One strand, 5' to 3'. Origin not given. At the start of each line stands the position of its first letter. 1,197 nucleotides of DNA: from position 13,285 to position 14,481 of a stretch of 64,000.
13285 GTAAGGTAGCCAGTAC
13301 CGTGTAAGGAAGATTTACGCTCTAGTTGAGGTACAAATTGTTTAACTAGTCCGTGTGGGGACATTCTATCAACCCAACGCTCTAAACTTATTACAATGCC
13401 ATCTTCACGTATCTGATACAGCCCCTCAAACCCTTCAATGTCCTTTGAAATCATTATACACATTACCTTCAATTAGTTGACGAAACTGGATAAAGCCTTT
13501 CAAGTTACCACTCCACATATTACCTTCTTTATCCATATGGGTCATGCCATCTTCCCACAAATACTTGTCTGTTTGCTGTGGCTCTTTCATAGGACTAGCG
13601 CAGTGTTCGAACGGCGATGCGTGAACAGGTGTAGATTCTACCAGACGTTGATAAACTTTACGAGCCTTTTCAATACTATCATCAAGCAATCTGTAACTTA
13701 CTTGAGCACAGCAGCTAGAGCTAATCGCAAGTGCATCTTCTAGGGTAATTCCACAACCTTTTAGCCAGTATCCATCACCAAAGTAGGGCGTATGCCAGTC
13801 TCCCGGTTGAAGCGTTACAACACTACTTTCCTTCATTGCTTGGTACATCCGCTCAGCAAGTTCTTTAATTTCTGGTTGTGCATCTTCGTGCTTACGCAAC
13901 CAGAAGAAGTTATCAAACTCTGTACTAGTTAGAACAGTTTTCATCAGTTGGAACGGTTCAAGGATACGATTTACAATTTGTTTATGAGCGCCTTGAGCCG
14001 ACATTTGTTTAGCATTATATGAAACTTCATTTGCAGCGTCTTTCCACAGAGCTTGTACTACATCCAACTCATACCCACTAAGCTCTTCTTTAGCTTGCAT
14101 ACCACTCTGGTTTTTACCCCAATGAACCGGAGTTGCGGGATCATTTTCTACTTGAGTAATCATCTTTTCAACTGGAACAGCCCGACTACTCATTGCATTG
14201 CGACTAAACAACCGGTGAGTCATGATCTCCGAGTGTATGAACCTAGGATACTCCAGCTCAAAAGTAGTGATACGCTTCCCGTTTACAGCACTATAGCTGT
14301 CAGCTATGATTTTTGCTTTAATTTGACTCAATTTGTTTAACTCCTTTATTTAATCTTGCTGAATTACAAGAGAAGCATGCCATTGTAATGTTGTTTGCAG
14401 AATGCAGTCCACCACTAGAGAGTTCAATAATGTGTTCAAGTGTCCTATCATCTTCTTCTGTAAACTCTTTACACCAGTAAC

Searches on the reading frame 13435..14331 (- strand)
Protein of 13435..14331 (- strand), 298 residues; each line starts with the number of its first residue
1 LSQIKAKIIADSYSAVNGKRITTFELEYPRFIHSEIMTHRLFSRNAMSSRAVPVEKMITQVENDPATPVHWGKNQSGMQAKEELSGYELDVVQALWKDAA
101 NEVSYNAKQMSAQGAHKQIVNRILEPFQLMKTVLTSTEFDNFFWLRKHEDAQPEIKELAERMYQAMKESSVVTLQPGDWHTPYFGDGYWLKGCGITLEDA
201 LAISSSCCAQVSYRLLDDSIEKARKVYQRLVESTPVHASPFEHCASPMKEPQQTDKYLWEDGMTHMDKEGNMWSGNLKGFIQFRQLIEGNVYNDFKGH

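Call 73: search_protein_families(library=phrogs, proteins=[window:13435-14331:-], max_evalue=0.00001)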
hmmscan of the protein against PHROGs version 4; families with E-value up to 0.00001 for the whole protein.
window:13435-14331:- (298 aa): 1 family
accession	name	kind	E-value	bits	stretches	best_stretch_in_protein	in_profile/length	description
phrog_85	-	DNA, RNA and nucleotide metabolism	1.5e-112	378.8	1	2-297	408-709/866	thymidylate synthase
